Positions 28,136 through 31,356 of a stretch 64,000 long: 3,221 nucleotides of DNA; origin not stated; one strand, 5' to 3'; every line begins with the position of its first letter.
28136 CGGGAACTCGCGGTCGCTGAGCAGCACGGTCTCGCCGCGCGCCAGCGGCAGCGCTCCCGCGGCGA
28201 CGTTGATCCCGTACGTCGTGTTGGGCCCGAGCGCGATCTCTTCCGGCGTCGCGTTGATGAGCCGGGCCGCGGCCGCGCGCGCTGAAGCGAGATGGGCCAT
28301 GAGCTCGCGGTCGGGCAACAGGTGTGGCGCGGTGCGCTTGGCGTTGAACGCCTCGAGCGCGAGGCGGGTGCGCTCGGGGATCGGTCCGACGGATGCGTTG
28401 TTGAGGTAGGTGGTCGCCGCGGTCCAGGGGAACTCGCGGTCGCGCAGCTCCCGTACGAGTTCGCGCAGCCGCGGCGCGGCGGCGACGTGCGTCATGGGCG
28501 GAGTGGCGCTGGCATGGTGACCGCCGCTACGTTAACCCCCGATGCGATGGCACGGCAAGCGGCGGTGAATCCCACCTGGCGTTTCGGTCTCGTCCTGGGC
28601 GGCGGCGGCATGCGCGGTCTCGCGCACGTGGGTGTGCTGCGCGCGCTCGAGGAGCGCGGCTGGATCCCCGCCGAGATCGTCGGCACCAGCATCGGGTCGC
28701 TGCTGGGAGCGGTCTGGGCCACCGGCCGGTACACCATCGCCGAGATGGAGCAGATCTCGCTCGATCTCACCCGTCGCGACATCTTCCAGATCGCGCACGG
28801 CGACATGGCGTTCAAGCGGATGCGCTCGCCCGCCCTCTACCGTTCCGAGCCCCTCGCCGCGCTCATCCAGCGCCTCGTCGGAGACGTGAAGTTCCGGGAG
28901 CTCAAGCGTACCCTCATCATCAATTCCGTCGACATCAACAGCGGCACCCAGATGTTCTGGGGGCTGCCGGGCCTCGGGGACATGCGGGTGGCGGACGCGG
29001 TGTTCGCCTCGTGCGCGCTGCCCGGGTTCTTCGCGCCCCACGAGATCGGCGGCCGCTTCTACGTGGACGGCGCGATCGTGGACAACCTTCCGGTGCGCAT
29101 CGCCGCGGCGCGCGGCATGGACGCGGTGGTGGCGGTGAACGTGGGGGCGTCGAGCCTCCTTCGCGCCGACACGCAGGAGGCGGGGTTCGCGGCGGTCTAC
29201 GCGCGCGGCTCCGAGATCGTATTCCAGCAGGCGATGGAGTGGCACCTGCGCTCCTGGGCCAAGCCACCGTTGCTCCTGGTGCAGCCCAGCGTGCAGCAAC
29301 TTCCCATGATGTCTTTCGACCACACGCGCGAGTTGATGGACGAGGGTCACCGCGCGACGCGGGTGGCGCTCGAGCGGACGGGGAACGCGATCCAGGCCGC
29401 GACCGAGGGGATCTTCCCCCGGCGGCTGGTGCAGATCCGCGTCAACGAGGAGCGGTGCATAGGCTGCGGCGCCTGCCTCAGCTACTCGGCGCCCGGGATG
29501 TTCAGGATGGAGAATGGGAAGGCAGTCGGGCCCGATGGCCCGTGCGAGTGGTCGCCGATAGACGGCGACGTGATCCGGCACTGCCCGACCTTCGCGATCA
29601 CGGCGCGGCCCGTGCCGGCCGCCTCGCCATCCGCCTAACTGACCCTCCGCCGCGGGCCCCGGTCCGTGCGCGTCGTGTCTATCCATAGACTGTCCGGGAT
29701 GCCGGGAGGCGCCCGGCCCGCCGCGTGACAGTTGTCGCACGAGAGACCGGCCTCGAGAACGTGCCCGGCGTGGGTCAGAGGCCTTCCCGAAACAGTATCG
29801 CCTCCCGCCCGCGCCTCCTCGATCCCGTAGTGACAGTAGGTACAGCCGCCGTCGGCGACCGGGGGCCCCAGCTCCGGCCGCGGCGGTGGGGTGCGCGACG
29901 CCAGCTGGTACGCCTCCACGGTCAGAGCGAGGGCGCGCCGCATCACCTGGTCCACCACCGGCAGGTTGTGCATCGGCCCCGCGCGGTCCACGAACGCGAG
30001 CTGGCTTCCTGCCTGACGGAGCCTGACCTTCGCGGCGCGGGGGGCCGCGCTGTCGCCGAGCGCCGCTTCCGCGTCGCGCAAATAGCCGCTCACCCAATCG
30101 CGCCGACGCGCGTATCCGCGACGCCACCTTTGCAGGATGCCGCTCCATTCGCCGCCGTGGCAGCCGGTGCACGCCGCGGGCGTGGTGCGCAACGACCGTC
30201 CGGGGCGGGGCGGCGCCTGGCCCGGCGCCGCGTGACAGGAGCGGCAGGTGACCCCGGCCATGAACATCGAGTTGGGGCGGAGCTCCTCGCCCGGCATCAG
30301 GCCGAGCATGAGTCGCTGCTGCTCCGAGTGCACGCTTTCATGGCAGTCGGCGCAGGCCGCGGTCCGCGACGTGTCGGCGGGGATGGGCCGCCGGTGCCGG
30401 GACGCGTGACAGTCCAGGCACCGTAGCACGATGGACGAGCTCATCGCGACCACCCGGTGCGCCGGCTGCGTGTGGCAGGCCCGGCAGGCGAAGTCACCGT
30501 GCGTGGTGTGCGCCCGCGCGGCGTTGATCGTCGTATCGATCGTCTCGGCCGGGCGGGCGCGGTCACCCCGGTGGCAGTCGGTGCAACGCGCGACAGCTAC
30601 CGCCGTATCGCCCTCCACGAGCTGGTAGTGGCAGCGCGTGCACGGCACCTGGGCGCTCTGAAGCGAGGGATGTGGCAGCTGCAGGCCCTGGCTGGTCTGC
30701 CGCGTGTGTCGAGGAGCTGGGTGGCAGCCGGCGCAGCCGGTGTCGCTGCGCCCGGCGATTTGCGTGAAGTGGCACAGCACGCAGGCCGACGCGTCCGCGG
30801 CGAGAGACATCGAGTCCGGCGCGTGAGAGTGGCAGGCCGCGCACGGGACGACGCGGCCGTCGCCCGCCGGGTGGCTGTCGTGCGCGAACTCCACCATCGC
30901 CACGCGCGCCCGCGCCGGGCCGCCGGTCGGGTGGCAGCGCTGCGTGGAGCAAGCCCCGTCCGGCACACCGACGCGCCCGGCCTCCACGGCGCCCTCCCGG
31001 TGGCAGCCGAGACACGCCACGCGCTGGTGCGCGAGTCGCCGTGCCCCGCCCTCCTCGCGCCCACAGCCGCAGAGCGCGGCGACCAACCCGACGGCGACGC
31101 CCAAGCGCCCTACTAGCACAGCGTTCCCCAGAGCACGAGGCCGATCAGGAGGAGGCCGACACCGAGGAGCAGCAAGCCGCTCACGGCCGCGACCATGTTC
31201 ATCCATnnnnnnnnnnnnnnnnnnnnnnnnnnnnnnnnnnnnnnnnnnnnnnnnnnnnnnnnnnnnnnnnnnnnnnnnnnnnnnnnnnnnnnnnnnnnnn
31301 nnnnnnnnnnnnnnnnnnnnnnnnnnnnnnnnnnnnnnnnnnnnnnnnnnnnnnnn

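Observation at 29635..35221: Tandem CbcL-like (11-haem c + b-type membrane domain) paralogues followed by a 13-haem lipoprotein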

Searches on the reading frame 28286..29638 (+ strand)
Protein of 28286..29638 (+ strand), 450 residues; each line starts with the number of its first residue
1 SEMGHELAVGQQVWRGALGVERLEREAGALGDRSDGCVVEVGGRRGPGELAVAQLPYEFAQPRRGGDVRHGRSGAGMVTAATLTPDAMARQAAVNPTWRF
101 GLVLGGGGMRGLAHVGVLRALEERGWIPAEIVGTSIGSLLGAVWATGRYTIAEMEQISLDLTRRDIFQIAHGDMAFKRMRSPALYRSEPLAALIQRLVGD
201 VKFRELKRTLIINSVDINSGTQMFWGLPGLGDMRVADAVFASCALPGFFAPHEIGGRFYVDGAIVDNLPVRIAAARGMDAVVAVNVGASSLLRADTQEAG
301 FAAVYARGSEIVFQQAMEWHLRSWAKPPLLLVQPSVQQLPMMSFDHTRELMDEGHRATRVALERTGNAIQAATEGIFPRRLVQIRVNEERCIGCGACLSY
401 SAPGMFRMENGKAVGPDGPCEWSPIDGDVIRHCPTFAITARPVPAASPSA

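Call 37: search_protein_families(library=pfam, proteins=[window:28286-29638:+], max_evalue=0.001)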
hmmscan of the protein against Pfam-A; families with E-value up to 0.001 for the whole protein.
window:28286-29638:+ (450 aa): 3 families
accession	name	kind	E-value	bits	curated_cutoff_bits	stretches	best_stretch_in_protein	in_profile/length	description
PF01734.28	Patatin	-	3.4e-34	119.2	27.7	1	102-273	1-190/191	Patatin-like phospholipase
PF00037.32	Fer4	-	0.00026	21.1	21.1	1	385-398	2-15/24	4Fe-4S binding domain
PF12797.12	Fer4_2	-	0.0007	19.9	24.5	0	385-399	4-18/22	4Fe-4S binding domain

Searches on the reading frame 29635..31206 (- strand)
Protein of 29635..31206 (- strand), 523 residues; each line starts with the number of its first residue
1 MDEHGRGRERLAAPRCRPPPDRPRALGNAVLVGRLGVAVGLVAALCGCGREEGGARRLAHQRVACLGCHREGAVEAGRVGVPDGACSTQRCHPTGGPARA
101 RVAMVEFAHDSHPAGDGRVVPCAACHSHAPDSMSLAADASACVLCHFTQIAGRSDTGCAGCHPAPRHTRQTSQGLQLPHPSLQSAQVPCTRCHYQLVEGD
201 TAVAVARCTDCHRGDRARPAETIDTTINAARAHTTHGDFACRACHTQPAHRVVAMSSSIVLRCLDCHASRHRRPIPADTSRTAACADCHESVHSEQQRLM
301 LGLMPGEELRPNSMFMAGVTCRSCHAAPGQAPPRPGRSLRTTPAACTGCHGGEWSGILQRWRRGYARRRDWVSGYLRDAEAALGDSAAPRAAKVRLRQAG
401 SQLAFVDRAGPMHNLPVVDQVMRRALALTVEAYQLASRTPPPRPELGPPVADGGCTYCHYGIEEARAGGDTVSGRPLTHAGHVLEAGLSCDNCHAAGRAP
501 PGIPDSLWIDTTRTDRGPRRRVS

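Call 4: search_protein_families(library=pfam, proteins=[window:29635-31206:-], max_evalue=0.01)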
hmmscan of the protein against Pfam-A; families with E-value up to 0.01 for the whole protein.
window:29635-31206:- (523 aa): 5 families
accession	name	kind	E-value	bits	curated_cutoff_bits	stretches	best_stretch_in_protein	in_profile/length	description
PF14537.11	Cytochrom_c3_2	-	2.6e-19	69.9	25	2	261-350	7-78/79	Cytochrome c3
PF14522.11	Cytochrome_C7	-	2.6e-17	62.8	24.8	4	281-350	12-66/67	Cytochrome c7 and related cytochrome c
PF02085.21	Cytochrom_CIII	-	6.6e-11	42.9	22.9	2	170-249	16-86/101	Class III cytochrome C family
PF22113.1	Mtrc-MtrF_II-IV_dom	-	4.6e-06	26.7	30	0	188-327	8-165/176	Outer membrane cytochrome MtrC/MtrF-like, domains II/IV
PF09699.15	Paired_CXXCH_1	-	0.0043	17.2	20.6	1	320-351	8-37/41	Doubled CXXCH motif (Paired_CXXCH_1)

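Call 9: search_protein_families(library=ncbifam, proteins=[window:29638-31206:-], max_evalue=0.01)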
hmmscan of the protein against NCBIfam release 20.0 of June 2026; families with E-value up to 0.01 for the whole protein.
window:29638-31206:- (523 aa): 0 families

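Call 69: search_solved_structures(query=window:29638-31119:-, max_evalue=1, show_alignments=0)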
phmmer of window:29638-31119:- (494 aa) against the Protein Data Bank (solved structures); distinct sequences matched with E-value up to 1: 8.
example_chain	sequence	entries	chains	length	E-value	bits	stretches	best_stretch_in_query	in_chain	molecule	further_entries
6i5b_A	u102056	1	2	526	0.0011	21.1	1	175-396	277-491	Uncharacterized protein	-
1gm4_A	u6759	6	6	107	0.046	15.7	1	142-220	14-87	CYTOCHROME C3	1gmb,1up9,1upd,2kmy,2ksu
3cyr_A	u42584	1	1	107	0.19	13.7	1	143-220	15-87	CYTOCHROME C3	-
9jit_A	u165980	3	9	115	0.3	13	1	48-111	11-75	Macrophage migration inhibitory factor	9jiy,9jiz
6diz_B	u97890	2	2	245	0.54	12.1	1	125-169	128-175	VP2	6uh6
6uh1_B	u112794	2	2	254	0.57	12.1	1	125-169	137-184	VP2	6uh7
4rkm_A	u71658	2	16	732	0.72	11.7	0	233-307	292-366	MccA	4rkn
2cy3_A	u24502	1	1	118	0.77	11.6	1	136-185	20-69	CYTOCHROME C3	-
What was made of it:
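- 29635..31119 (-): Cytochrome C: probable lipoprotein (494 aa) with 13 CXXCH plus one conserved CX4CH. Weak PDB hit to 6i5b_A, E 1e-3 (call 69).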
